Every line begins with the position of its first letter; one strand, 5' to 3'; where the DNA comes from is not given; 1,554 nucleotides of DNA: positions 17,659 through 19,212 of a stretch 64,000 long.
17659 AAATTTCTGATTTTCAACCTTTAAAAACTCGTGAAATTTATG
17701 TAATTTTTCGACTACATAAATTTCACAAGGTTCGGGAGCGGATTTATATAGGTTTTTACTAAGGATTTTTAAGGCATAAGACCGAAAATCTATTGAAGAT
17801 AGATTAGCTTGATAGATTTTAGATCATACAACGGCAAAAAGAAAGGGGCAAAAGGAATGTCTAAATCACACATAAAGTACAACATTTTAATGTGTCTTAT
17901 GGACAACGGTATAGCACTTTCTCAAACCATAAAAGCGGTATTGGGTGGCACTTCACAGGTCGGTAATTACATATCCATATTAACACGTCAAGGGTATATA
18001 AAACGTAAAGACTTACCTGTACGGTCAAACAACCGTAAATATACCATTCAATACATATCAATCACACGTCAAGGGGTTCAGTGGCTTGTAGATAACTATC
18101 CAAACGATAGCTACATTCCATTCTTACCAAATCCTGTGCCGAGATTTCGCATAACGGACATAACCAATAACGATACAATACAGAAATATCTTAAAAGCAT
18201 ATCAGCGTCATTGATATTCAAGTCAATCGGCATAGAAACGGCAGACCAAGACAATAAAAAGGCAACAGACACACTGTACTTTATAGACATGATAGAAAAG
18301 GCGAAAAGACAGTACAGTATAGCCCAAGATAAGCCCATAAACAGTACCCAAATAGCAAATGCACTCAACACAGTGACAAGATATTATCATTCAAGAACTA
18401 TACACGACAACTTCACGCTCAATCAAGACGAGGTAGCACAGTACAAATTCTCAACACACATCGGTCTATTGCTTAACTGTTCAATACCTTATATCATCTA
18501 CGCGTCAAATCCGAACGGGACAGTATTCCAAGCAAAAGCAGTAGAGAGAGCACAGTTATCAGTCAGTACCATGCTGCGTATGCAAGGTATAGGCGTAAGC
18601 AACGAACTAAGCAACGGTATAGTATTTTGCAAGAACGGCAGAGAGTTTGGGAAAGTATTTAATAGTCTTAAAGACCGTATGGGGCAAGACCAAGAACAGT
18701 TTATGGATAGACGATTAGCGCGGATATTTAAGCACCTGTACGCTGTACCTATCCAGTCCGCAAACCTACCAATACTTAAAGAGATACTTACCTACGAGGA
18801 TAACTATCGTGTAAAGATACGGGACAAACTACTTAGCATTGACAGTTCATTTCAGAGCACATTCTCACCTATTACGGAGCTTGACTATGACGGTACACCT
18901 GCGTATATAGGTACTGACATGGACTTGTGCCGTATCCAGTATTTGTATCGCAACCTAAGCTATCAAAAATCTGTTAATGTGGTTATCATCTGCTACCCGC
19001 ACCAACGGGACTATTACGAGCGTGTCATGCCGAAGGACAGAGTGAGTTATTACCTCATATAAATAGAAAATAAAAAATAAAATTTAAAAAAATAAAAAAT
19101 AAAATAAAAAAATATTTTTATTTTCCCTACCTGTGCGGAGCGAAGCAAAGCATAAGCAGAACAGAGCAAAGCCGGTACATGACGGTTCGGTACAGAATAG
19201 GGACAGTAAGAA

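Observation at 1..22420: Integrative element with an atypical gene set: sigma factor, CpaB-like, S1-like, PrgI-VirB4, wHTH, RusA-like, Rep/relaxase candidate, NdpA, Xis, Int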

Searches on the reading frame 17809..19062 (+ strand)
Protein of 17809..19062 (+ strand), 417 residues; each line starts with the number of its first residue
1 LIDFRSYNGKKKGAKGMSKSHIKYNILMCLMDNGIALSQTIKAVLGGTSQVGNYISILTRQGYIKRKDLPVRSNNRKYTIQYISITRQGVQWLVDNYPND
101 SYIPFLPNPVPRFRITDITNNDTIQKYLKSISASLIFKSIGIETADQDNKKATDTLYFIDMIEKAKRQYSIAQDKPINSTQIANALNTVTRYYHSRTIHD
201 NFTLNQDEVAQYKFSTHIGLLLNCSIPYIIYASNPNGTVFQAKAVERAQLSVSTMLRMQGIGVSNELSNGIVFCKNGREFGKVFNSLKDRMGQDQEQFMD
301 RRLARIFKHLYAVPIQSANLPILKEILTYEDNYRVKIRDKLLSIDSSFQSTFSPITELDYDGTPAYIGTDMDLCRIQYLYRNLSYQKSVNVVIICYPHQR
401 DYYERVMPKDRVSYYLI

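Call 4: search_protein_families(library=pfam, proteins=[window:17809-19062:+], max_evalue=0.01)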
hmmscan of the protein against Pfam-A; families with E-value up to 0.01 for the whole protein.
window:17809-19062:+ (417 aa): 0 families

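Call 9: search_protein_families(library=ncbifam, proteins=[window:17809-19062:+], max_evalue=0.01)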
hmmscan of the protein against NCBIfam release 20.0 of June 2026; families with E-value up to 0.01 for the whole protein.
window:17809-19062:+ (417 aa): 0 families

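Call 20: search_protein_families(library=pfam, proteins=[window:17809-19062:+], max_evalue=1)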
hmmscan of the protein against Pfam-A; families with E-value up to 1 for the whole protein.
window:17809-19062:+ (417 aa): 0 families

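Call 32: find_homologous_proteins(query=window:17809-19062:+, max_evalue=0.001)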
Query window:17809-19062:+ (417 aa): 6 proteins with E <= 0.001 among 2049 candidates.
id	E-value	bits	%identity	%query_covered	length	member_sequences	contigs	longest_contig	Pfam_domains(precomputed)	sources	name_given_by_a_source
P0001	1.1e-261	886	97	96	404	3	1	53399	-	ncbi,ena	-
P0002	2.0e-100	355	43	96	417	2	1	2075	-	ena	-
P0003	2.9e-71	259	36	96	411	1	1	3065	-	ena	-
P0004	7.7e-63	231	33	96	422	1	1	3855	-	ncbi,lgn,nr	ncbi:MAG: hypothetical protein Q4G33_14790 [bacterium]|nr:hypothetical protein [bacterium]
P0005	3.1e-62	229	32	96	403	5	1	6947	-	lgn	-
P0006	3.8e-54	202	31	96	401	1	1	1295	-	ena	-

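Call 33: find_encoding_contigs(protein=P0001, flank=10000, max_places=5)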
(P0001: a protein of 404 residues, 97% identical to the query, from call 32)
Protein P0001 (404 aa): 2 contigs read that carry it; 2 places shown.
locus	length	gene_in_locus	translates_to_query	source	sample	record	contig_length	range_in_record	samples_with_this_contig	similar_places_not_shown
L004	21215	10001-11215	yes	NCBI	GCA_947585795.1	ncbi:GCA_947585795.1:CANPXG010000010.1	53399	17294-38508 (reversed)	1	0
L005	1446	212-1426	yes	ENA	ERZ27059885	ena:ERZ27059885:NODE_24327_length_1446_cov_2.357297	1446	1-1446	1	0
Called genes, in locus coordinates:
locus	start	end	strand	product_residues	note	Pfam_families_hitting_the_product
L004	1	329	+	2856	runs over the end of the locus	PF13306:LRR_5, PF13855:LRR_8 (faint), PF13306:LRR_5, PF11974:bMG3 (weak), PF00395:SLH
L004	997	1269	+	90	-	PF00196:GerE (weak)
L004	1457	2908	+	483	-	-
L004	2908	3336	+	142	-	-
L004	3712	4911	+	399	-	PF00575:S1 (faint)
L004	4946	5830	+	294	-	-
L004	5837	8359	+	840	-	PF26593:TraC-like, PF12846:AAA_10, PF19044:P-loop_TraG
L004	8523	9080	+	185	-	PF18954:DUF5697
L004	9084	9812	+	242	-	PF19595:DUF6100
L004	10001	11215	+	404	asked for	-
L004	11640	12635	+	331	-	PF04245:NA37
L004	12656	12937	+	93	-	-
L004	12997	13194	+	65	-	PF12728:HTH_17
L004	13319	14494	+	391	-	PF14659:Phage_int_SAM_3, PF22022:Phage_int_M (weak), PF00589:Phage_integrase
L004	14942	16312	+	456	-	PF13353:Fer4_12, PF04055:Radical_SAM, PF13186:SPASM (faint)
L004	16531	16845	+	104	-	PF05336:rhaM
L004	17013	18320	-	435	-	PF01336:tRNA_anti-codon, PF00152:tRNA-synt_2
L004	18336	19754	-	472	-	PF02934:GatB_N, PF02637:GatB_Yqey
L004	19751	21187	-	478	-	PF01425:Amidase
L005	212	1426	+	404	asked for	-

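Call 34: find_encoding_contigs(protein=P0005, flank=10000, max_places=5)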
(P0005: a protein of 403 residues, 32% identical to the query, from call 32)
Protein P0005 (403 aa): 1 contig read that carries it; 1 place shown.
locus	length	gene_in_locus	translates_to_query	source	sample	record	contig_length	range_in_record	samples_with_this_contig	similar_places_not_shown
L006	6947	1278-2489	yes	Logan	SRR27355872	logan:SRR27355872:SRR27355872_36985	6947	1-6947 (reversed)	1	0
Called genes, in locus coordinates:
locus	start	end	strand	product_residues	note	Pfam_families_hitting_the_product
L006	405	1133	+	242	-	-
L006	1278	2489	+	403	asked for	-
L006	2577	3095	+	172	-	-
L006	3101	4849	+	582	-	PF13662:Toprim_4 (faint), PF13155:Toprim_2 (faint), PF13362:Toprim_3 (weak), PF13481:AAA_25, PF03796:DnaB_C, PF06745:ATPase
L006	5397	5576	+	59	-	PF12728:HTH_17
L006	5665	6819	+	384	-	PF13102:Phage_int_SAM_5, PF14659:Phage_int_SAM_3, PF00589:Phage_integrase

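Call 59: find_homologous_proteins(query=A4, max_evalue=0.001)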
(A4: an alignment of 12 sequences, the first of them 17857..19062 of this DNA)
Query A4 (12 sequences) (401 aa, profile of the alignment): 423 proteins with E <= 0.001 among 8000 candidates; the best 120 are listed.
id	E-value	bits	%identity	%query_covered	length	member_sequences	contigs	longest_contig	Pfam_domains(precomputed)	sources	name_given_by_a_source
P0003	3.6e-172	591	36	100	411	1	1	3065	-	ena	-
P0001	6.2e-169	580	97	100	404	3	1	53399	-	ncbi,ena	-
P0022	1.4e-158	546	35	100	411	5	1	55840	-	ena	-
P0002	2.7e-152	525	43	100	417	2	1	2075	-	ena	-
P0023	2.8e-113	397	-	-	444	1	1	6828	-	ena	-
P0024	2.0e-97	345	22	53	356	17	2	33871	-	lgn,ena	-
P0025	3.4e-96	341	23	8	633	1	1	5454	-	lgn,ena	-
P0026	4.1e-96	340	23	8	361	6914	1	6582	-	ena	-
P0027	8.6e-92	326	-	-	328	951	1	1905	-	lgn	-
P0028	1.2e-91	326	-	-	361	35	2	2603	-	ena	-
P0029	2.4e-91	325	-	-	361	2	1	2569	-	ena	-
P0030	4.2e-91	324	-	-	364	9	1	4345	-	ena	-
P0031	4.0e-90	321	-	-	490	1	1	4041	-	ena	-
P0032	1.1e-88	316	-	-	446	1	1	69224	-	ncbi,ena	-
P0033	1.3e-87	312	33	11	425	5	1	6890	-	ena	-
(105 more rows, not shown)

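Call 62: search_solved_structures(query=A5, max_evalue=1)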
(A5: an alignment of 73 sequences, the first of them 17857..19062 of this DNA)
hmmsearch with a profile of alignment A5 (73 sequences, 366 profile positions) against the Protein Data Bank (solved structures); distinct sequences matched with E-value up to 1: 20.
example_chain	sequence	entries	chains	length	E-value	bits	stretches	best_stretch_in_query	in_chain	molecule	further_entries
4u3m_C0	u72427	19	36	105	0.0044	19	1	23-71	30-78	40S ribosomal protein S10-B | 40S ribosomal protein S10-A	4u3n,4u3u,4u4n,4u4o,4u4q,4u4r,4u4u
4v92_BK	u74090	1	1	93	0.0059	18.6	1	22-69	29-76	ES10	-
3j6x_10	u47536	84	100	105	0.006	18.6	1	23-71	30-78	40S ribosomal protein S10 | 40S ribosomal protein S10-A | eS10 (yeast S10)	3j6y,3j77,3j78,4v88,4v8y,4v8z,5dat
6woo_KK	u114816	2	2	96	0.0067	18.4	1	23-69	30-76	eS10 | Small ribosomal subunit protein eS10A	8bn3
5fci_C0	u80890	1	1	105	0.0068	18.4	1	23-70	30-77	40S ribosomal protein S10-A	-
4u3n_c0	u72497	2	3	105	0.0068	18.4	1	23-70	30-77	40S ribosomal protein S10-A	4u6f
5i4l_C0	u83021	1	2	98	0.0072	18.3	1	23-69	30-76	40S ribosomal protein S10-A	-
4uer_7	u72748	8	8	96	0.0074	18.3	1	23-69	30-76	ES10 | 40S ribosomal protein S10-A | Small ribosomal subunit protein eS10A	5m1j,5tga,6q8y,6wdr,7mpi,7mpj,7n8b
6i7o_C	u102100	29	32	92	0.0075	18.3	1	23-69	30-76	40S ribosomal protein S10-A | Small ribosomal subunit protein eS10A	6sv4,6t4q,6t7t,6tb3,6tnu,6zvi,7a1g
5lyb_c0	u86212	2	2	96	0.0079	18.2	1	23-69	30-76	40S ribosomal protein S10-A,40S ribosomal protein S10-A,40S Ribosomal Protein S10 | 40S ribosomal protein S10-A,40S Ribosomal Protein S10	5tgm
5dgf_C0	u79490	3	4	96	0.0086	18.1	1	23-69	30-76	40S ribosomal protein S10-A | 40S ribosomal protein S10-A,40S ribosomal protein S10-A,40S Ribosomal Protein S10-A | 40S ribosomal protein S10-A,40S Ribosomal Pr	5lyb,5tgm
5fci_c0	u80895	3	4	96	0.0086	18.1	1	23-69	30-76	40S ribosomal protein S10-A | 40S ribosomal protein S10-A,40S ribosomal protein S10-A,40S ribosomal protein S10-A,40S ri | Small ribosomal subunit protein eS10A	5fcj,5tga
9spj_ZC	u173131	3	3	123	0.017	17.1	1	25-71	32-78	40S ribosomal protein S10-A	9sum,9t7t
9ass_C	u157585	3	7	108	0.056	15.4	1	113-161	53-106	Extracellular Adherence Protein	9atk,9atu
3j80_K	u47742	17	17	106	0.089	14.7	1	26-84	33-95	eS10 | KLLA0B08173p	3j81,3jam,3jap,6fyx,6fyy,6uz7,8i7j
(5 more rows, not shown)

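Call 66: predict_structure(alignment_id=A5)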
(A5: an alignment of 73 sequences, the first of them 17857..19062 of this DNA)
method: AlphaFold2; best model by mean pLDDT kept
length: 401 residues; sequences in the alignment: 73
mean_pLDDT: 85.7   pTM: 0.86
mean pLDDT of the five models: 85.7, 84.4, 83.5, 82.5, 78.9
residues with pLDDT >= 90: 225; 70-90: 119; 50-70: 43; < 50: 14
segments of 3 or more residues with pLDDT < 50: 162-171
pLDDT, mean of each block of 10 residues (from residue 1): 82 94 92 86 97 85 93 97 92 92 87 94 89 62 90 82 45 78 71 62 86 91 84 85 74 93 91 56 66 94 94 92 96 93 97 95 89 93 95 94 93
secondary structure, 60 per line:
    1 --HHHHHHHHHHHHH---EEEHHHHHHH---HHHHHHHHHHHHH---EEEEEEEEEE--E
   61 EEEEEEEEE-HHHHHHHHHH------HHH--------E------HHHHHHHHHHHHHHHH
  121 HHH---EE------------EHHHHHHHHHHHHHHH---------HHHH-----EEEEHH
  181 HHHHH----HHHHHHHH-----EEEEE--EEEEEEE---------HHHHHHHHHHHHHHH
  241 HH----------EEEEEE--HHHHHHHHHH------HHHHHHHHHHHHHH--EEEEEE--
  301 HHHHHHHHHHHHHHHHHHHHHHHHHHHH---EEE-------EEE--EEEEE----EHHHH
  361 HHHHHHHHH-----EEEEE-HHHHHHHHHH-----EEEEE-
elements in order: H3-15 E19-21 H22-28 H32-44 E48-57 E60-69 H71-80 H105-123 H142-156 H166-169 E175-178 H179-185 H190-197 E203-207 E210-216 H226-242 E253-258 H261-270 H277-290 E293-298 H301-328 E332-334 E342-344 E347-351 H357-369 E375-379 H381-390 E396-400

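Call 69: fold_search(model_id=the predicted structure, library=pdb)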
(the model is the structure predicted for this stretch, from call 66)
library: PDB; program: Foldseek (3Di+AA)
matches with E <= 10: 467; with E <= 0.001: 0
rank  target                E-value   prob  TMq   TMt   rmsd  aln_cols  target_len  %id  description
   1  5x11_G                2.8e-02  0.82  0.16  0.35  17.0       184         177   17  Crystal structure of Bacillus subtilis PadR in complex with operator DNA (released 2017-11-22)
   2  5x11_C                8.2e-02  0.63  0.17  0.35  16.9       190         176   16  Crystal structure of Bacillus subtilis PadR in complex with operator DNA (released 2017-11-22)
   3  7o4l_W                1.0e-01  0.63  0.16  0.20  23.1       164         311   12  Yeast TFIIH in the expanded state within the pre-initiation complex (released 2021-06-16)
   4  9bgv_A                1.0e-01  0.06  0.15  0.09  21.5       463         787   10  DosP R97A straight form (released 2024-11-20)
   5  3bq9_A                1.1e-01  0.06  0.14  0.13  22.8       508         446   10  Crystal structure of predicted nucleotide-binding protein from Idiomarina baltica OS145 (released 2008-01-01)
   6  2hl8                  1.3e-01  0.12  0.16  0.24  16.0       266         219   14  SUMO protease Ulp1 with the catalytic cysteine oxidized to a sulfinic acid (released 2007-07-31)
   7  7o4i_W                1.5e-01  0.33  0.14  0.18  22.5       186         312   12  Yeast RNA polymerase II transcription pre-initiation complex with initial transcription bubble (released 2021-06-16)
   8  2hkp                  1.6e-01  0.14  0.17  0.26  16.2       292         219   11  SUMO protease Ulp1 with the catalytic cysteine oxidized to a sulfenic acid (released 2007-07-31)
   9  1zg3                  1.7e-01  0.08  0.16  0.17  23.5       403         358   11  Crystal structure of the isoflavanone 4'-O-methyltransferase complexed with SAH and 2,7,4'-trihydroxyisoflavanone (released 2006-08-01)
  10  6qnz_A                1.8e-01  0.44  0.18  0.13   7.7       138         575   12  Crystal structure of the site-specific DNA nickase N.BspD6I E418A Mutant (released 2020-03-04)
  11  5liq_A                1.8e-01  0.12  0.18  0.13  18.1       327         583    9  The structure of C160S,C508S,C578S mutant of Nt.BspD6I nicking endonuclease at 0.185 nm resolution . (released 2017-08-02)
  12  5liz                  2.1e-01  0.11  0.18  0.13  18.4       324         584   10  The structure of Nt.BspD6I nicking endonuclease with all cysteines mutated by serine residues at 0.19 nm resolution . (released 2017-08-02)
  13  6qnz_B                2.2e-01  0.13  0.18  0.14  18.1       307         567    8  Crystal structure of the site-specific DNA nickase N.BspD6I E418A Mutant (released 2020-03-04)
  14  2ewf                  2.2e-01  0.11  0.17  0.13  19.2       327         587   10  Crystal structure of the site-specific DNA nickase N.BspD6I (released 2006-11-21)
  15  9loa_A                2.3e-01  0.90  0.16  0.59   4.0        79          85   13  Structural insights into the tumor suppressor ZMYND11 reveal diverse recognition mechanisms (released 2026-01-21)
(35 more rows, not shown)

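Call 76: search_protein_families(library=phrogs, proteins=[window:17857-19062:+], max_evalue=0.1)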
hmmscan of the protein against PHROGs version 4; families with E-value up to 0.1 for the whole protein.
window:17857-19062:+ (401 aa): 1 family
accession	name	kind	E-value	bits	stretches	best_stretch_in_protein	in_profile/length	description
phrog_21407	-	unknown function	0.031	15.4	1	153-209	17-73/89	-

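Call 77: search_protein_families(library=pfam, proteins=[L006:735-1133:+], max_evalue=10)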
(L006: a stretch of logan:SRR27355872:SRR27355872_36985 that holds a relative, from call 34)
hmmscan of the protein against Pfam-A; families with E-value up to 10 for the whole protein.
L006:735-1133:+ (132 aa): 1 family
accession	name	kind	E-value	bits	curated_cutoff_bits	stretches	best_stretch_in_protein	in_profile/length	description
PF19595.4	DUF6100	-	0.012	15.7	27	1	33-98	129-190/222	Family of unknown function (DUF6100)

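Call 91: find_encoding_contigs(protein=P0022, flank=10000, max_places=3)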
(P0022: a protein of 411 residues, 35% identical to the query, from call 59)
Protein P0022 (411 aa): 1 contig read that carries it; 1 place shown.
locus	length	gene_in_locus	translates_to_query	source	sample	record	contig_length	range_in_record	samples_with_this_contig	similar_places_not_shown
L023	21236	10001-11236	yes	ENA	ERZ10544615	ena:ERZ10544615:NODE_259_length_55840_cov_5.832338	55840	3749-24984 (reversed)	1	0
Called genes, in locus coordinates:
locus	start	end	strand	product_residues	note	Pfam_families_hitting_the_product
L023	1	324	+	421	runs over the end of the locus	PF00395:SLH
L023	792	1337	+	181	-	-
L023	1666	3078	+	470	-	-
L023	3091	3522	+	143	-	-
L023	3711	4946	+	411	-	-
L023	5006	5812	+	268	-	-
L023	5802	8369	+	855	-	PF01935:DUF87 (weak), PF12846:AAA_10 (faint), PF19044:P-loop_TraG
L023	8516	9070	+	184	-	PF18954:DUF5697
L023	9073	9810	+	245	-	PF19595:DUF6100 (weak)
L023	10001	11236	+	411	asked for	-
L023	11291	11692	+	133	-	-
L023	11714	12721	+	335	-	PF04245:NA37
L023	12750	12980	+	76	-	-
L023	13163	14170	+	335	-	-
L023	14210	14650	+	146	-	-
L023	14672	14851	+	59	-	PF20063:DUF6462 (faint), PF12728:HTH_17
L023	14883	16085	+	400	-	PF14659:Phage_int_SAM_3 (weak), PF22022:Phage_int_M, PF00589:Phage_integrase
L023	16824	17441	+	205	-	PF02674:Colicin_V (weak)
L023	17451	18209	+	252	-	-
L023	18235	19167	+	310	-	PF00226:DnaJ, PF01556:DnaJ_C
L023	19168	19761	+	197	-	PF01844:HNH (faint), PF14279:HNH_5 (faint)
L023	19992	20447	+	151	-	-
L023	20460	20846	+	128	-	-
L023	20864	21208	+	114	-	-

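Call 105: search_protein_families(library=pfam, proteins=[L023:13163-14170:+, L023:14210-14650:+, L023:11291-11692:+, L006:2577-3095:+, L004:12656-12937:+], max_evalue=0.05)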
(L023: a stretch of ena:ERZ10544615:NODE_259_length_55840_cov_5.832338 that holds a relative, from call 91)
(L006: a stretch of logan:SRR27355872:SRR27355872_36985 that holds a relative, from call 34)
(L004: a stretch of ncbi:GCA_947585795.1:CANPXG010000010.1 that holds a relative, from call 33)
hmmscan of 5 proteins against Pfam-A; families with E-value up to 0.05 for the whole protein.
L023:13163-14170:+ (335 aa): 1 family
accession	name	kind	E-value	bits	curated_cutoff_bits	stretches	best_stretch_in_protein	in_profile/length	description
PF04055.27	Radical_SAM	-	0.0019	18.8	29.5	1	68-104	1-40/166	Radical SAM superfamily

L023:14210-14650:+ (146 aa): 0 families

L023:11291-11692:+ (133 aa): 1 family
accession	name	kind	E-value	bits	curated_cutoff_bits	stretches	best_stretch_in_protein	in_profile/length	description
PF01475.25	FUR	-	0.02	15.4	23.1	0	85-115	74-104/121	Ferric uptake regulator family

L006:2577-3095:+ (172 aa): 2 families
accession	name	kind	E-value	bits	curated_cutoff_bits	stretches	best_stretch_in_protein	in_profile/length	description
PF13545.12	HTH_Crp_2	-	0.0013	19.1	27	1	60-104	25-65/70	Crp-like helix-turn-helix domain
PF04492.19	Phage_rep_O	-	0.0024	18.8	28.7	1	2-103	5-95/95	Bacteriophage replication protein O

L004:12656-12937:+ (93 aa): 0 families
